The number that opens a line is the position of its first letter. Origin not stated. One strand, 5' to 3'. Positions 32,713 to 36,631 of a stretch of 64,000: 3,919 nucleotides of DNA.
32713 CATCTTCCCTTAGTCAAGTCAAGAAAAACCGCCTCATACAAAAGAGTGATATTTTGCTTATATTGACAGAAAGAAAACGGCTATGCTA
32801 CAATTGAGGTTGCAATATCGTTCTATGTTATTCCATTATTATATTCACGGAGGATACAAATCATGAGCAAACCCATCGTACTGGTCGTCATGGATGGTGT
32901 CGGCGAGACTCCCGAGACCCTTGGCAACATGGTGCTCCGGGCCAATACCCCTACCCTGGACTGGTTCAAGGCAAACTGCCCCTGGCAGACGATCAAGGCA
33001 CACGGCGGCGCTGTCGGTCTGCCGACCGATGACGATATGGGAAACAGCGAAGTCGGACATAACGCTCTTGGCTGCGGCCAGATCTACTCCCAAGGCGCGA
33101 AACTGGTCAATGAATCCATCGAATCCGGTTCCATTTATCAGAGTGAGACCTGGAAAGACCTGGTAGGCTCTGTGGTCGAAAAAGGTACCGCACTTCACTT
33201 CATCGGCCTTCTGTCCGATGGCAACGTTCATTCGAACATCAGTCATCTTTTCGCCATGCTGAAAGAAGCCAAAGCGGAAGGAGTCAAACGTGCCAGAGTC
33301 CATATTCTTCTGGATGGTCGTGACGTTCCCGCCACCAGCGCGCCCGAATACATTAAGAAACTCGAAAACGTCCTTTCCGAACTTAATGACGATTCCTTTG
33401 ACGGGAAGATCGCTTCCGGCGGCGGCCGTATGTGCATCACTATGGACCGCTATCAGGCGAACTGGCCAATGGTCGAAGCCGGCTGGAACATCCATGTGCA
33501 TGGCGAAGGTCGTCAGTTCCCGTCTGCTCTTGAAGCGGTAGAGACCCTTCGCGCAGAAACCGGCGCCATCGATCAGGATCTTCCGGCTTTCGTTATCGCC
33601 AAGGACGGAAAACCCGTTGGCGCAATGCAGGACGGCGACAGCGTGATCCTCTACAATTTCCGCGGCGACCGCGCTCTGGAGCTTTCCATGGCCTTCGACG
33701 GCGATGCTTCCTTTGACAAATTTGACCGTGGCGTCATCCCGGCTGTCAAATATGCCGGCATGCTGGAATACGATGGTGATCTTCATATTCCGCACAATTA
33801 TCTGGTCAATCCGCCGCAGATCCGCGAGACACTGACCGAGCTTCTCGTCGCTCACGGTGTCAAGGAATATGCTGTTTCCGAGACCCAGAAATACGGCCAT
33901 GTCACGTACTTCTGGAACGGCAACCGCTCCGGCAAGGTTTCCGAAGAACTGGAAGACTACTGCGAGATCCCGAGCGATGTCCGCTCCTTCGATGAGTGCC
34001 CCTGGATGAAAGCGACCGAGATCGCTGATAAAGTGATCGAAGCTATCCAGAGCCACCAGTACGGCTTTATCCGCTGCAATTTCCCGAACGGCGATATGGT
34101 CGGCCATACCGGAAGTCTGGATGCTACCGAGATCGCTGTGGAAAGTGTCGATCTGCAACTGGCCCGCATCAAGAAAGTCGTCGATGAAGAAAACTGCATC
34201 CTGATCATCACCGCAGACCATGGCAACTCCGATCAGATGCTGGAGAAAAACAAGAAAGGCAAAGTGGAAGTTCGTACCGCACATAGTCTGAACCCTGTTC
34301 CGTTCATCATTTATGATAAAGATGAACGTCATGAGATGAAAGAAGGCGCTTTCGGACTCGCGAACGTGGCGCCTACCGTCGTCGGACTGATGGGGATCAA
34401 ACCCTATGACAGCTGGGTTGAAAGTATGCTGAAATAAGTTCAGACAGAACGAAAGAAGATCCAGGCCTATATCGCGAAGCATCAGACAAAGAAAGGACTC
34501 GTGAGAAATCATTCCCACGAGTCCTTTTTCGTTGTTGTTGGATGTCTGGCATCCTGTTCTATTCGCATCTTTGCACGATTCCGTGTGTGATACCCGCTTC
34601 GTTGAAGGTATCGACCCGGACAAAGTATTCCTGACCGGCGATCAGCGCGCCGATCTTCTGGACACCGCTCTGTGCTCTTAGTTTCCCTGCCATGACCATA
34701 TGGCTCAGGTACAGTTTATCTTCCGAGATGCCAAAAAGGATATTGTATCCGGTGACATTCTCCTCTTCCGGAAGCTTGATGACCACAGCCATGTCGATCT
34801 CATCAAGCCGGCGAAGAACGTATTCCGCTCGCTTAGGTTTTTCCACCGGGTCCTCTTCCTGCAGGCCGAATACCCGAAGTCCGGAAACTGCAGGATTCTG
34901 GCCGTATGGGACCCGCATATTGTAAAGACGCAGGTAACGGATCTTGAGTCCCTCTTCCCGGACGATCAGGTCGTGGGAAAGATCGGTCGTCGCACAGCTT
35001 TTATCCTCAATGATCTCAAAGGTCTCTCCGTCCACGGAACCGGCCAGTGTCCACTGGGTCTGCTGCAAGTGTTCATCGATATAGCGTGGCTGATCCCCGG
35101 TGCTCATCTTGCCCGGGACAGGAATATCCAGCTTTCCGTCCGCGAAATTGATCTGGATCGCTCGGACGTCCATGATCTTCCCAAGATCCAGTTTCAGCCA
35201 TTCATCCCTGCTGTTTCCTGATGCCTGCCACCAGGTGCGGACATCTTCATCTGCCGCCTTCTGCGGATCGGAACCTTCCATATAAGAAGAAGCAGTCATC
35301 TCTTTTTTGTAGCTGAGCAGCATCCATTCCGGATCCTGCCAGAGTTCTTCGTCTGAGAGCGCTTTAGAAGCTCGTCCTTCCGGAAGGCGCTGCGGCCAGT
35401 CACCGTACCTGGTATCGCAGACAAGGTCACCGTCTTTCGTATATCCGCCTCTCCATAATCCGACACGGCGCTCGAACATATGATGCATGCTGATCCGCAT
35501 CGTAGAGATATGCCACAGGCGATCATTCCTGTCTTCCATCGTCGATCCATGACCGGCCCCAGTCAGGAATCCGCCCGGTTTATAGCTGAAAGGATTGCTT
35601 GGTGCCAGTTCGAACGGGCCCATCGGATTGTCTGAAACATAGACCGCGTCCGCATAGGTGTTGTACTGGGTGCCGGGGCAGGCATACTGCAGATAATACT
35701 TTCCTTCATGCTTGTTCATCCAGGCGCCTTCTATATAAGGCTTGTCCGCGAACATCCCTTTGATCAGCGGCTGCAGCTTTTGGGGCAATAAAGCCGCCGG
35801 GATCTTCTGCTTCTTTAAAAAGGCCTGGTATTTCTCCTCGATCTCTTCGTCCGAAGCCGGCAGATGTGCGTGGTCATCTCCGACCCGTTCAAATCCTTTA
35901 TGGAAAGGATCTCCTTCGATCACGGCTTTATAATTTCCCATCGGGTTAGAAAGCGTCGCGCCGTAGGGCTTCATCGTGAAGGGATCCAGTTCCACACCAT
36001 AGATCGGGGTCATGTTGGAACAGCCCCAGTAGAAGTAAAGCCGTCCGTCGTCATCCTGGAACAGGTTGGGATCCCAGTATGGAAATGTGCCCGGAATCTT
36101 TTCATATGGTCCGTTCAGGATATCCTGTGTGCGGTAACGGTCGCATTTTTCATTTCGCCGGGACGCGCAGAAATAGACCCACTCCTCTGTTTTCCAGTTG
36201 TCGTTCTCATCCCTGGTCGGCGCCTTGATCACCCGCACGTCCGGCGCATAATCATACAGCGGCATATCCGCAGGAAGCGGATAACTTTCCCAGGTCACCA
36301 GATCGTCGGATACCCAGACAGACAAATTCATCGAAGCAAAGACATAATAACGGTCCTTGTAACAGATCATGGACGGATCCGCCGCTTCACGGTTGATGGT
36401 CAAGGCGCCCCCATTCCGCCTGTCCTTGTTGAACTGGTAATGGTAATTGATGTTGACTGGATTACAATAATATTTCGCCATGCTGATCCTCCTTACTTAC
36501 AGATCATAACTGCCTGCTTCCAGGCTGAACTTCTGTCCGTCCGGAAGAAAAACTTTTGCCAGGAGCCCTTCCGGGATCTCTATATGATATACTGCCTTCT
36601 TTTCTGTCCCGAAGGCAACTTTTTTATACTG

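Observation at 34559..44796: Tightly coupled rhamnoside-utilisation operon (GPH transporter, GH2, TIM-barrel isomerase, GH78, GH43+CBM32) with a divergent AraC regulator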

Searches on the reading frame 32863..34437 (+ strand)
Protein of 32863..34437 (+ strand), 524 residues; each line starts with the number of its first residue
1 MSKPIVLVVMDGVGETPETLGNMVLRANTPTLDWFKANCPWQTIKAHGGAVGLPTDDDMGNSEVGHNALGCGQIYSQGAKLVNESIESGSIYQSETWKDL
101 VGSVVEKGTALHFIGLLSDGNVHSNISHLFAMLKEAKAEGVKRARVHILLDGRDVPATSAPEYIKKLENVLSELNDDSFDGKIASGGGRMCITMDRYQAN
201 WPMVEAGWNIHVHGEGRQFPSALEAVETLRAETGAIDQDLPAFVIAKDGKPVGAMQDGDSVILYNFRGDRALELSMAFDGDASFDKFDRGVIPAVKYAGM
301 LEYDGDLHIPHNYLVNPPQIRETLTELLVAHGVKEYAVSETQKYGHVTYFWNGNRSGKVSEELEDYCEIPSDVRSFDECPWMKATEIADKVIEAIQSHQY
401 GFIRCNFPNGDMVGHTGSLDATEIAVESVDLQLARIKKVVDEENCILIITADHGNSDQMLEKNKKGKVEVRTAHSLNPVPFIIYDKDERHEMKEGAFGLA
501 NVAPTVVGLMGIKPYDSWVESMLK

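Call 3: search_protein_families(library=pfam, proteins=[window:32863-34437:+])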
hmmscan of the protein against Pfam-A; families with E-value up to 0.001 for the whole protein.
window:32863-34437:+ (524 aa): 3 families
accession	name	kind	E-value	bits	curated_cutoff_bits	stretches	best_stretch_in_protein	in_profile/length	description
PF01676.23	Metalloenzyme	-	5.6e-68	229.6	24.3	1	3-513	1-251/252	Metalloenzyme superfamily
PF06415.18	iPGM_N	-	2e-64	217.5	27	1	82-304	1-216/217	BPG-independent PGAM N-terminus (iPGM_N)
PF00884.28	Sulfatase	-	1.2e-05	25.2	25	1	425-512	209-301/301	Sulfatase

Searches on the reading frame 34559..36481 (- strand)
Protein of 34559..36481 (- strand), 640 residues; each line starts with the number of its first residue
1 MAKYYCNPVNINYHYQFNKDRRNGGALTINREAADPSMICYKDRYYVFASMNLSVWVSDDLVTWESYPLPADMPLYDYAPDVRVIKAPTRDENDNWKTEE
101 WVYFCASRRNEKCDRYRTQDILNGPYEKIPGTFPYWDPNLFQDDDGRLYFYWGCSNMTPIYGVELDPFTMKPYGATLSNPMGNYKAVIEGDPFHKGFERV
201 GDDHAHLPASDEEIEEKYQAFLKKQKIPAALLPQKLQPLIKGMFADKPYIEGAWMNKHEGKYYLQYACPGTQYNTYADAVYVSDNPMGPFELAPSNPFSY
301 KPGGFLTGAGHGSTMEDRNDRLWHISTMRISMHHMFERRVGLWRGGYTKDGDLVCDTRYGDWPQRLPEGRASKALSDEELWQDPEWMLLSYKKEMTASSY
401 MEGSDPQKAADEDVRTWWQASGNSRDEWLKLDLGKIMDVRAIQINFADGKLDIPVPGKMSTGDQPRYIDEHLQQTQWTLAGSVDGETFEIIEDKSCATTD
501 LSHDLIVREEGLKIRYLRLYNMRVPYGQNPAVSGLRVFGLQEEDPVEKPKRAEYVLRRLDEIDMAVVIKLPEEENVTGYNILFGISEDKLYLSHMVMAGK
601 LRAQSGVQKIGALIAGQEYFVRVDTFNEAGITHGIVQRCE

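Call 3: search_protein_families(library=pfam, proteins=[window:34559-36481:-])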
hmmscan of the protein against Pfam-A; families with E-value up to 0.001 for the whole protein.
window:34559-36481:- (640 aa): 3 families
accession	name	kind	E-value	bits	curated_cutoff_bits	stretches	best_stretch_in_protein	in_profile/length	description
PF04616.20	Glyco_hydro_43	-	1.5e-23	84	32.2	2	245-351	177-286/288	Glycosyl hydrolases family 43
PF00754.31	F5_F8_type_C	-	1.2e-09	38.8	28.2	1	395-448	2-56/127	F5/8 type C domain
PF22633.2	F5_F8_type_C_2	-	0.0001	23.3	27.8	1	408-495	1-69/91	NedA-like, galactose-binding domain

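Call 6: search_protein_families(library=ncbifam, proteins=[window:34559-36481:-], max_evalue=0.001)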
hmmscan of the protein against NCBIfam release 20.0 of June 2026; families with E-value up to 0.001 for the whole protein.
window:34559-36481:- (640 aa): 0 families

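Call 9: search_solved_structures(query=window:34559-36481:-, max_evalue=0.001)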
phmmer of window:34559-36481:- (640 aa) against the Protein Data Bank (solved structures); distinct sequences matched with E-value up to 0.001: 11.
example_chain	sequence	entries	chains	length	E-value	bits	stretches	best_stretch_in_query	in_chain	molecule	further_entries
5glk_A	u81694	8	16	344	2.2e-09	39.5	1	232-291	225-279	Glycoside hydrolase family 43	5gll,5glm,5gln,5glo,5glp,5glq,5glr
7erl_A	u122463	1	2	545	2.5e-06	29.4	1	245-298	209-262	Beta-xylanase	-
4qqs_A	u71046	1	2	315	6.4e-06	28.1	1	248-315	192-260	Glycoside hydrolase family 43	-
6xn0_A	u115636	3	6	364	6.8e-06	28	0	127-291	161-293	Xylosidase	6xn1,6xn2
8uws_C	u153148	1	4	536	9e-06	27.6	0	236-325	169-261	Beta-xylosidase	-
7k1r_A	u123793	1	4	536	9e-06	27.6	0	236-325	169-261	Beta xylosidase GH43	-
5msx_A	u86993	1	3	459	1.5e-05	26.8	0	247-447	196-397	Putative endo-1,4-beta-xylanase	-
5zu6_A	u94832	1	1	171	2e-05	26.4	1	394-449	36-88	CBM32 domain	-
5zu5_A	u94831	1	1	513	0.00039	22.2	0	394-450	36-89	alginate lyase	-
7w12_A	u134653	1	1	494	0.0004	22.1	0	394-450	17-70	Alginate lyase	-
4mlg_A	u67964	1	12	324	0.0006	21.6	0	233-291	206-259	Beta-xylosidase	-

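Call 32: find_homologous_proteins(query=window:34559-36481:-, max_evalue=0.00001)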
Query window:34559-36481:- (640 aa): 7984 proteins with E <= 0.00001 among 8000 candidates; the best 120 are listed.
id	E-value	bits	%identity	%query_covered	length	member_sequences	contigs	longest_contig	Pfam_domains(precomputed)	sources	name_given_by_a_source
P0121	0.0e+0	1534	100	100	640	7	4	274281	PF00754.32,PF04616.21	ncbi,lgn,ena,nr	ncbi:MAG: family 43 glycosylhydrolase [Firmicutes bacterium]|nr:family 43 glycosylhydrolase [Bacillo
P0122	0.0e+0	1071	70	100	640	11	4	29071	PF00754.32,PF22633.4,PF04616.21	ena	-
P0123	0.0e+0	1061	70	99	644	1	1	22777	PF00754.32,PF22633.4,PF04616.21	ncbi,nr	ncbi:MAG: family 43 glycosylhydrolase [Firmicutes bacterium]|nr:family 43 glycosylhydrolase [Bacillo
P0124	0.0e+0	1042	69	99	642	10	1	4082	PF00754.32,PF22633.4,PF04616.21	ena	-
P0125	5.1e-276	936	61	100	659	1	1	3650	PF00754.32,PF22633.4,PF04616.21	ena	-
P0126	3.0e-256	870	60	99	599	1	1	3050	PF00754.32,PF22633.4,PF04616.21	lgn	-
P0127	1.5e-255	868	60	100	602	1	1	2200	PF00754.32,PF22633.4,PF04616.21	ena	-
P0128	5.4e-255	866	60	100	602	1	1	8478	PF00754.32,PF22633.4,PF04616.21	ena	-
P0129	3.8e-254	863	61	99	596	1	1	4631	PF00754.32,PF22633.4,PF04616.21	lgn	-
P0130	1.6e-253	861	59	100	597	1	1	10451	PF00754.32,PF22633.4,PF04616.21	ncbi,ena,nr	ncbi:MAG: family 43 glycosylhydrolase [Oscillospiraceae bacterium]|nr:family 43 glycosylhydrolase [O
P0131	3.7e-253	860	59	99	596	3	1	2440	PF00754.32,PF22633.4,PF04616.21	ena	-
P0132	4.1e-253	860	60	99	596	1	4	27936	PF00754.32,PF22633.4,PF04616.21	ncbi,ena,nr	ncbi:MAG: family 43 glycosylhydrolase [Oscillospiraceae bacterium]|nr:family 43 glycosylhydrolase [O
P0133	6.8e-253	859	61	99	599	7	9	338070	PF00754.32,PF22633.4,PF04616.21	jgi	jgi:hypothetical protein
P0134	8.0e-253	859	60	99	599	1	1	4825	PF00754.32,PF22633.4,PF04616.21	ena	-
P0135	8.3e-253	859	60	100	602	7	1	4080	PF00754.32,PF22633.4,PF04616.21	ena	-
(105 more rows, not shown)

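Call 57: predict_structure(alignment_id=A2)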
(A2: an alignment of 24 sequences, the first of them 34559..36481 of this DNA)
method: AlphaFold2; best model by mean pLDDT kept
length: 640 residues; sequences in the alignment: 24
mean_pLDDT: 78.0   pTM: 0.80
mean pLDDT of the five models: 78.0, 77.9, 77.2, 68.0, 52.1
residues with pLDDT >= 90: 135; 70-90: 330; 50-70: 153; < 50: 22
segments of 3 or more residues with pLDDT < 50: 307-309, 332-334, 451-465
pLDDT, mean of each block of 10 residues (from residue 1): 82 60 57 70 83 78 80 57 82 86 71 78 81 66 89 70 84 81 82 63 68 89 87 80 72 76 76 62 88 65 51 78 76 58 79 77 83 71 88 93 89 78 93 94 80 40 48 81 95 77 81 95 83 90 78 89 86 83 82 84 88 74 92 90
secondary structure, 60 per line:
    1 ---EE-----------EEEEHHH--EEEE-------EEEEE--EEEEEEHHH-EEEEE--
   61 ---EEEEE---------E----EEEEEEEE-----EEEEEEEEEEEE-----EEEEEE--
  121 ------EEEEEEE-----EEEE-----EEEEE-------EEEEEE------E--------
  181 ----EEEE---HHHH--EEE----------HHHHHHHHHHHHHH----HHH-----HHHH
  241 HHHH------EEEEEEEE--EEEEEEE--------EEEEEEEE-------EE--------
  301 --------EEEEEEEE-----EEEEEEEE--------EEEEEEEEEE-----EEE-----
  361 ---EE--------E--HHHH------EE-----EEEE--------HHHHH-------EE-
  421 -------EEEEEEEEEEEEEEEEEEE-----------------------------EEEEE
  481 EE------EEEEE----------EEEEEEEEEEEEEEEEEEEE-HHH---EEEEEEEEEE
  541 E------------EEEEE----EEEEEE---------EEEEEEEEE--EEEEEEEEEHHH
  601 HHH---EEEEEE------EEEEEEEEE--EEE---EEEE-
elements in order: E17-20 E26-29 E37-41 E44-49 E54-58 E64-68 E83-90 E96-107 E113-118 E127-133 E139-142 E148-152 E160-165 E185-188 H192-195 E198-200 H211-224 H237-244 E251-258 E261-267 E276-283 E309-316 E322-329 E338-347 E353-355 H377-380 E394-397 H406-410 E428-446 E476-482 E489-493 E504-523 E531-541 E554-558 E563-568 E578-586 E589-597 H598-603 E607-612 E619-627 E630-632 E636-639

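Call 59: fold_search(model_id=the predicted structure, library=pdb)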
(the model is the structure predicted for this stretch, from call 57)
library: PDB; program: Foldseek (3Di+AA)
matches with E <= 10: 1454; with E <= 0.001: 443
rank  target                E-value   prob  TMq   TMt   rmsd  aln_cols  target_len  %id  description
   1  5msx_A                4.1e-19  1.00  0.35  0.46   9.2       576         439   16  Glycoside hydrolase BT_3662 (released 2017-03-22)
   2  5msx_C                2.2e-18  1.00  0.35  0.47   9.8       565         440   16  Glycoside hydrolase BT_3662 (released 2017-03-22)
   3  6ms3_B                2.6e-15  1.00  0.34  0.42  18.9       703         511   13  Crystal structure of the GH43 protein BlXynB mutant (K247S) from Bacillus licheniformis (released 2019-04-17)
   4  1yrz_A                3.0e-15  1.00  0.34  0.41  15.4       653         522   14  Crystal structure of xylan beta-1,4-xylosidase from Bacillus Halodurans C-125 (released 2005-02-22)
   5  5joz_A                1.4e-14  1.00  0.35  0.43  15.6       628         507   13  Bacteroides ovatus Xyloglucan PUL GH43B (released 2016-08-10)
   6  7k1r_D                2.2e-14  1.00  0.35  0.41  15.4       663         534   13  X-ray Structure of an Enterobacter GH43 Beta-Xylosidase: EcXyl43 F507A mutant (released 2021-11-10)
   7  7k1r_A                2.5e-14  1.00  0.34  0.40  15.7       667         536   14  X-ray Structure of an Enterobacter GH43 Beta-Xylosidase: EcXyl43 F507A mutant (released 2021-11-10)
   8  9he8_B                2.9e-14  1.00  0.33  0.38  15.4       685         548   14  The molecular structure of a beta-1,4-D-xylosidase from the probiotic bacterium Levilactobacillus brevis (released 2025-01-15)
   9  1yif_A                3.7e-14  1.00  0.33  0.39  16.1       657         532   14  CRYSTAL STRUCTURE OF beta-1,4-xylosidase FROM BACILLUS SUBTILIS, NEW YORK STRUCTURAL GENOMICS CONSORTIUM (released 2005-01-18)
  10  2exh_A                5.2e-14  1.00  0.34  0.40  15.8       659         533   14  Structure of the family43 beta-Xylosidase from geobacillus stearothermophilus (released 2006-04-04)
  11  7k1r_B                6.6e-14  1.00  0.34  0.40  18.5       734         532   14  X-ray Structure of an Enterobacter GH43 Beta-Xylosidase: EcXyl43 F507A mutant (released 2021-11-10)
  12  9he8_A                8.1e-14  1.00  0.33  0.39  15.4       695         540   13  The molecular structure of a beta-1,4-D-xylosidase from the probiotic bacterium Levilactobacillus brevis (released 2025-01-15)
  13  2exi_A                8.9e-14  1.00  0.33  0.39  15.6       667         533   14  Structure of the family43 beta-Xylosidase D15G mutant from geobacillus stearothermophilus (released 2006-04-04)
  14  6ife_B                9.4e-14  1.00  0.34  0.40  16.4       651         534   14  A Glycoside Hydrolase Family 43 beta-Xylosidase (released 2019-03-13)
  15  4qqs_B                1.4e-13  1.00  0.36  0.70   5.0       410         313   19  Crystal structure of a thermostable family-43 glycoside hydrolase (released 2015-03-11)
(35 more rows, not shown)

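Call 67: search_protein_families(library=ncbifam, proteins=[window:34559-36481:-], max_evalue=10)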
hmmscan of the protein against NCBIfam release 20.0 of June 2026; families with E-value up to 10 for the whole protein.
window:34559-36481:- (640 aa): 2 families
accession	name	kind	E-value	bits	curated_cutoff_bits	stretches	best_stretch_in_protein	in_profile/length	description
NF053746.1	NdoAlphArabAbnB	equivalog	0.0016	17.3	750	2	34-66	12-43/446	arabinan endo-1,5-alpha-L-arabinosidase AbnB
NF047619.1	NADase_discoid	domain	0.015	15.4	38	1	399-444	3-55/130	NADase-type glycan-binding domain-containing protein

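Call 79: list_cluster_members(proteins=[P0121])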
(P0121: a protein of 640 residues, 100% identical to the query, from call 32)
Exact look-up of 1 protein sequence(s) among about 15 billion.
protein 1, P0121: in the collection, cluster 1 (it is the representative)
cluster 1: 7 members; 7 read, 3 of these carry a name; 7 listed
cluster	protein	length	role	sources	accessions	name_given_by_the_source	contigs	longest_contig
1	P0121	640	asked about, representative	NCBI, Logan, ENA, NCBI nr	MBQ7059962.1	MAG: family 43 glycosylhydrolase [Firmicutes bacterium] | family 43 glycosylhydrolase [Bacillota bacterium]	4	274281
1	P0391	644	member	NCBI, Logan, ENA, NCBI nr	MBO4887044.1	MAG: family 43 glycosylhydrolase [Firmicutes bacterium] | family 43 glycosylhydrolase [Bacillota bacterium]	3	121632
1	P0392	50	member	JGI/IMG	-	hypothetical protein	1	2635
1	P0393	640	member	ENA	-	-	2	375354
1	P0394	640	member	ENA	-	-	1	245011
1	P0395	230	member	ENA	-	-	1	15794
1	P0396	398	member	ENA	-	-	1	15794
